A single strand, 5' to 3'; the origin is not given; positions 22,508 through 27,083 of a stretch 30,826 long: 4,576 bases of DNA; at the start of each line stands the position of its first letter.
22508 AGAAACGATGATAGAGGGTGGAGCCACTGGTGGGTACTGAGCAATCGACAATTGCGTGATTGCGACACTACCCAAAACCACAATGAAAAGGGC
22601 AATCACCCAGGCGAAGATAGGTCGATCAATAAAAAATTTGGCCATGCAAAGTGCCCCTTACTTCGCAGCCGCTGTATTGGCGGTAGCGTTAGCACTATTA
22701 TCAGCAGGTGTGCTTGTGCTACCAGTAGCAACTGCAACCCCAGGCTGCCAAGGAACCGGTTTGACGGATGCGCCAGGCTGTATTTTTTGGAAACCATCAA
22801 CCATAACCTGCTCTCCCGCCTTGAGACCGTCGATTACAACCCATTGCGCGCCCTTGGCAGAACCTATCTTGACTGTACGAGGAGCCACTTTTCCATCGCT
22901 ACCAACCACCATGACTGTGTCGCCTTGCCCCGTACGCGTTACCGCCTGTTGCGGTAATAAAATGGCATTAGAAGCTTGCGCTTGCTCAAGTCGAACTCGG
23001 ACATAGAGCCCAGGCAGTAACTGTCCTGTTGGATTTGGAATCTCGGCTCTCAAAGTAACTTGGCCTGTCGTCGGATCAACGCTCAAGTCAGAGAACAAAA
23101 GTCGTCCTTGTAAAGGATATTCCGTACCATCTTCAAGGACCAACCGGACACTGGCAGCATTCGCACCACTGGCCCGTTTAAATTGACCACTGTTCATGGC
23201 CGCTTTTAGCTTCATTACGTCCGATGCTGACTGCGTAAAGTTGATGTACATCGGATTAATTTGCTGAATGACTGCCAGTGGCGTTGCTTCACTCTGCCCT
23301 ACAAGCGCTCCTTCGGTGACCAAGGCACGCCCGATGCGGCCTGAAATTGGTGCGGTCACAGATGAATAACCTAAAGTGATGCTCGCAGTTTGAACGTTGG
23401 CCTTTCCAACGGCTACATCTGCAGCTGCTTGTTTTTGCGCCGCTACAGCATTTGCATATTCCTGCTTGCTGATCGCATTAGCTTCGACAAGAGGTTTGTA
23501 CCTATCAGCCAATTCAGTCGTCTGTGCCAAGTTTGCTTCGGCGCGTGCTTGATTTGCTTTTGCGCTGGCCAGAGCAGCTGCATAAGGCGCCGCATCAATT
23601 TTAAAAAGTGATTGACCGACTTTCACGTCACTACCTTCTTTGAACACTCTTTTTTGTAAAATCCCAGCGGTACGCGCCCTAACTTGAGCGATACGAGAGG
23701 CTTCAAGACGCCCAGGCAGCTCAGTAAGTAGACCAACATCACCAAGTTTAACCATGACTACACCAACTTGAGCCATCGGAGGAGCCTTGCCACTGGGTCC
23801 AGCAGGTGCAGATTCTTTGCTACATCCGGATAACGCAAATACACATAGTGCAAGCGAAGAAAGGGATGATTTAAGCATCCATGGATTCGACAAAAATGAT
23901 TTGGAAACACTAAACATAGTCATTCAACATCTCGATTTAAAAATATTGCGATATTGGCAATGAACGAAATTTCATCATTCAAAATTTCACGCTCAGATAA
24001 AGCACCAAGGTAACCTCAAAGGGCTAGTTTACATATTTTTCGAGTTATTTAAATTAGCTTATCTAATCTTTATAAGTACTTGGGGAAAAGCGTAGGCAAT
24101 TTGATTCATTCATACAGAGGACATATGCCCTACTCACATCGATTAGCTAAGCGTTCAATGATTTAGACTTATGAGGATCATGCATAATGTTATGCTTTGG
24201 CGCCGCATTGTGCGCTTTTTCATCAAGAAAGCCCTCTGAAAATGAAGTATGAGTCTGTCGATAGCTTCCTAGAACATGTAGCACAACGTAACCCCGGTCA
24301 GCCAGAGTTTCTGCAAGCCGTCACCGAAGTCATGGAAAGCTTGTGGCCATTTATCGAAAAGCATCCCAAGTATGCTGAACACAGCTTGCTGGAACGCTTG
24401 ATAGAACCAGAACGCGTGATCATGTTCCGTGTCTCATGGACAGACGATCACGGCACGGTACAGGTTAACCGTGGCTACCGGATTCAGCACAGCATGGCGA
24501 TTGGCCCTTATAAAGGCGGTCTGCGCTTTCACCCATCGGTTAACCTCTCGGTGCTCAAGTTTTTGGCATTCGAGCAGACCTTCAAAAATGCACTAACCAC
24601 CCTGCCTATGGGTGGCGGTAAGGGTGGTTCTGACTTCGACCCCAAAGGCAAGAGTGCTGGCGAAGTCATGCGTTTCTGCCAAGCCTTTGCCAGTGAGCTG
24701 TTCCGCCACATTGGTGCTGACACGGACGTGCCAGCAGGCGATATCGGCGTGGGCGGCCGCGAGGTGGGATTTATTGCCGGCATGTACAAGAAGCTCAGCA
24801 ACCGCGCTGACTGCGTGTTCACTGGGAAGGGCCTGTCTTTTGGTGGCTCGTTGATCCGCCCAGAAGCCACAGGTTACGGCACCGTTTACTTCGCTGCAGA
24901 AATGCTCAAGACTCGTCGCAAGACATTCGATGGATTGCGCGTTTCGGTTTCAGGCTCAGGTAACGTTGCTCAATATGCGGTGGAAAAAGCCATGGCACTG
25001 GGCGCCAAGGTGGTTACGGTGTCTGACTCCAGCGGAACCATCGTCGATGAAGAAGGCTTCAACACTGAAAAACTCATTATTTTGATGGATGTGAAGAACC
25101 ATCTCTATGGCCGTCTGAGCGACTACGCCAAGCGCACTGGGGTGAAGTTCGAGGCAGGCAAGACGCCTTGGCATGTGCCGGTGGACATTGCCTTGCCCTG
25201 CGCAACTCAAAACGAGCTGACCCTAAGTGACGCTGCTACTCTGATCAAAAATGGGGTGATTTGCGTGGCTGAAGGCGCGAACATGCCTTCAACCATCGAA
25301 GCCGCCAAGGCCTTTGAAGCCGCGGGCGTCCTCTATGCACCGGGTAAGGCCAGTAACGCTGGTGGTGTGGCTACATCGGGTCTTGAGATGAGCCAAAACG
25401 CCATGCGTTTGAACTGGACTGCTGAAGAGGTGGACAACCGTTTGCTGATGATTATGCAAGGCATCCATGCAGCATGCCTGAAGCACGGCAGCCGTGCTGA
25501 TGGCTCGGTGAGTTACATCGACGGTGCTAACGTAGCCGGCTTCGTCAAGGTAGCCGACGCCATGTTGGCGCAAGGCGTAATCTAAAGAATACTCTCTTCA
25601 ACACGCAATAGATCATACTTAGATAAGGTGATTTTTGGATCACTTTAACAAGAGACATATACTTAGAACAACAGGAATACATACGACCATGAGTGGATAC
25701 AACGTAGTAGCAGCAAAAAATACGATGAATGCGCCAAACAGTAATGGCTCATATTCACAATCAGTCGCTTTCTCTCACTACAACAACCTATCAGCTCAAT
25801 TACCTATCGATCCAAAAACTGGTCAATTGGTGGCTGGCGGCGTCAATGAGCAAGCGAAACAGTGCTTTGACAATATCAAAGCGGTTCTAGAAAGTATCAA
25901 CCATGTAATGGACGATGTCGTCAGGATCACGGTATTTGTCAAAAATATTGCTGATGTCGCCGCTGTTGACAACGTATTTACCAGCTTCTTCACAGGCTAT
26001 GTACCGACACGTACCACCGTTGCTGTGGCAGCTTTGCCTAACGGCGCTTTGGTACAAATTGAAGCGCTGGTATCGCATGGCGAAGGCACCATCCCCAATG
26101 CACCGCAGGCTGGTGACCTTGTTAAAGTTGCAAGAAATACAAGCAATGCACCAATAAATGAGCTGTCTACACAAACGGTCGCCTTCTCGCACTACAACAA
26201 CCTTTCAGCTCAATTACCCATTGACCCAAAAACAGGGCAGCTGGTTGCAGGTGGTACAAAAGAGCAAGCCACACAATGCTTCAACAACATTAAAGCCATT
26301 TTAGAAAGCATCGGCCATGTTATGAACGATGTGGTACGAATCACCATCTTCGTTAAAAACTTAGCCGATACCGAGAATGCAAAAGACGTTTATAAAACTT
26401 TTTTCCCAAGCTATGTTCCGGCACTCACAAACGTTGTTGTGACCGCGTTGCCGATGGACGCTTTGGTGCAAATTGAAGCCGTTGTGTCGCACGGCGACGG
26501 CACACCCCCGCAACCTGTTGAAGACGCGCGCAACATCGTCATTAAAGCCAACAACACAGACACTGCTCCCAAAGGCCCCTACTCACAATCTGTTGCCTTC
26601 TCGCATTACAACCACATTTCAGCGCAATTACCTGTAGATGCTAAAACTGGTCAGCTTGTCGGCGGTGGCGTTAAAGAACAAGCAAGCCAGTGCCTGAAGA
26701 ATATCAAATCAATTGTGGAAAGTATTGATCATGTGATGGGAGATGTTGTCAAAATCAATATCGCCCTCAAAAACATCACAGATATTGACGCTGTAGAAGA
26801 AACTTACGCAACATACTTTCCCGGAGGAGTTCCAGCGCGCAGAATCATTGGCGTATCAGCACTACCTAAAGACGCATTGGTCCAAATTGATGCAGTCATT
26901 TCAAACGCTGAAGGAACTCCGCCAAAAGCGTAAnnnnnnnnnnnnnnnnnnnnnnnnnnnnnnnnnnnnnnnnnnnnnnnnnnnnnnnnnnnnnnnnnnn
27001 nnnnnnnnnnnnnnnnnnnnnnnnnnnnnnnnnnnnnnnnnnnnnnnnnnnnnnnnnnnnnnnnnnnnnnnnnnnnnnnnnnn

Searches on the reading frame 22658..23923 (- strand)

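Call 8: search_protein_families(library=pfam, proteins=[window:22658-23923:-])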
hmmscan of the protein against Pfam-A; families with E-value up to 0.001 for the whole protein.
window:22658-23923:- (421 aa): 3 families
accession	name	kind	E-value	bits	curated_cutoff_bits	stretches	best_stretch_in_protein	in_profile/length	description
PF16576.10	HlyD_D23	-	4.3e-10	39.7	30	1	74-308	15-214/214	Barrel-sandwich domain of CusB or HlyD membrane-fusion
PF13437.12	HlyD_3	-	1.2e-07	32.8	22.2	1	189-305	2-106/106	HlyD family secretion protein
PF00529.27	CusB_dom_1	-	3e-06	27.8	26.5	1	53-374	4-88/89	Cation efflux system protein CusB domain 1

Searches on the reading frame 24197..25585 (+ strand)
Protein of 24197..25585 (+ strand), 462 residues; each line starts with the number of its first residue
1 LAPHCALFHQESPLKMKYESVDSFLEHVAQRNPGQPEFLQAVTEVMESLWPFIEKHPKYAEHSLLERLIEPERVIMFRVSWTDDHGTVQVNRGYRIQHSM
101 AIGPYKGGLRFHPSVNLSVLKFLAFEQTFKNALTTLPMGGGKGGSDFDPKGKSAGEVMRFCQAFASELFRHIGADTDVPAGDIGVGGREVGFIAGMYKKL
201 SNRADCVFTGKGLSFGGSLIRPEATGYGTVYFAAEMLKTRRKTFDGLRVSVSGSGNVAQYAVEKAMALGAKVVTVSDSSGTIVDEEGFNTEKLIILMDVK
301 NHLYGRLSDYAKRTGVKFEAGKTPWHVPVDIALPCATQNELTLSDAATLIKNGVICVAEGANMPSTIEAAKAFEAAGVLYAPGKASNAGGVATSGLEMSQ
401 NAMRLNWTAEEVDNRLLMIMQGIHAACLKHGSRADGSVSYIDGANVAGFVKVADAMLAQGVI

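Call 8: search_protein_families(library=pfam, proteins=[window:24197-25585:+])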
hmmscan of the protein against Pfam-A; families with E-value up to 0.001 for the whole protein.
window:24197-25585:+ (462 aa): 2 families
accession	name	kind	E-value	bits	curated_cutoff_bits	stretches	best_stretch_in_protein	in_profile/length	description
PF00208.27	ELFV_dehydrog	-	1e-87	294.3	23.4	1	216-460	1-241/241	Glutamate/Leucine/Phenylalanine/Valine dehydrogenase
PF02812.23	ELFV_dehydrog_N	-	2.7e-52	176.3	25.3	1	71-199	1-129/129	Glu/Leu/Phe/Val dehydrogenase, dimerisation domain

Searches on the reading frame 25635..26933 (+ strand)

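Call 8: search_protein_families(library=pfam, proteins=[window:25635-26933:+])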
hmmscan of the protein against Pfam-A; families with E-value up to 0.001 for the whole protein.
window:25635-26933:+ (432 aa): 3 families
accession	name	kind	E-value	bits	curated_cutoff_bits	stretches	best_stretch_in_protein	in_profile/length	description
PF01042.26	Ribonuc_L-PSP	-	2.9e-77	256.9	27.3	3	31-146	2-119/121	Endoribonuclease L-PSP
PF16489.11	GAIN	-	2.8e-05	24.1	26.5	0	2-58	116-179/210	GPCR-Autoproteolysis INducing (GAIN) domain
PF01487.21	DHquinase_I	-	0.00014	22.5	22.2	0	78-139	133-193/230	Type I 3-dehydroquinase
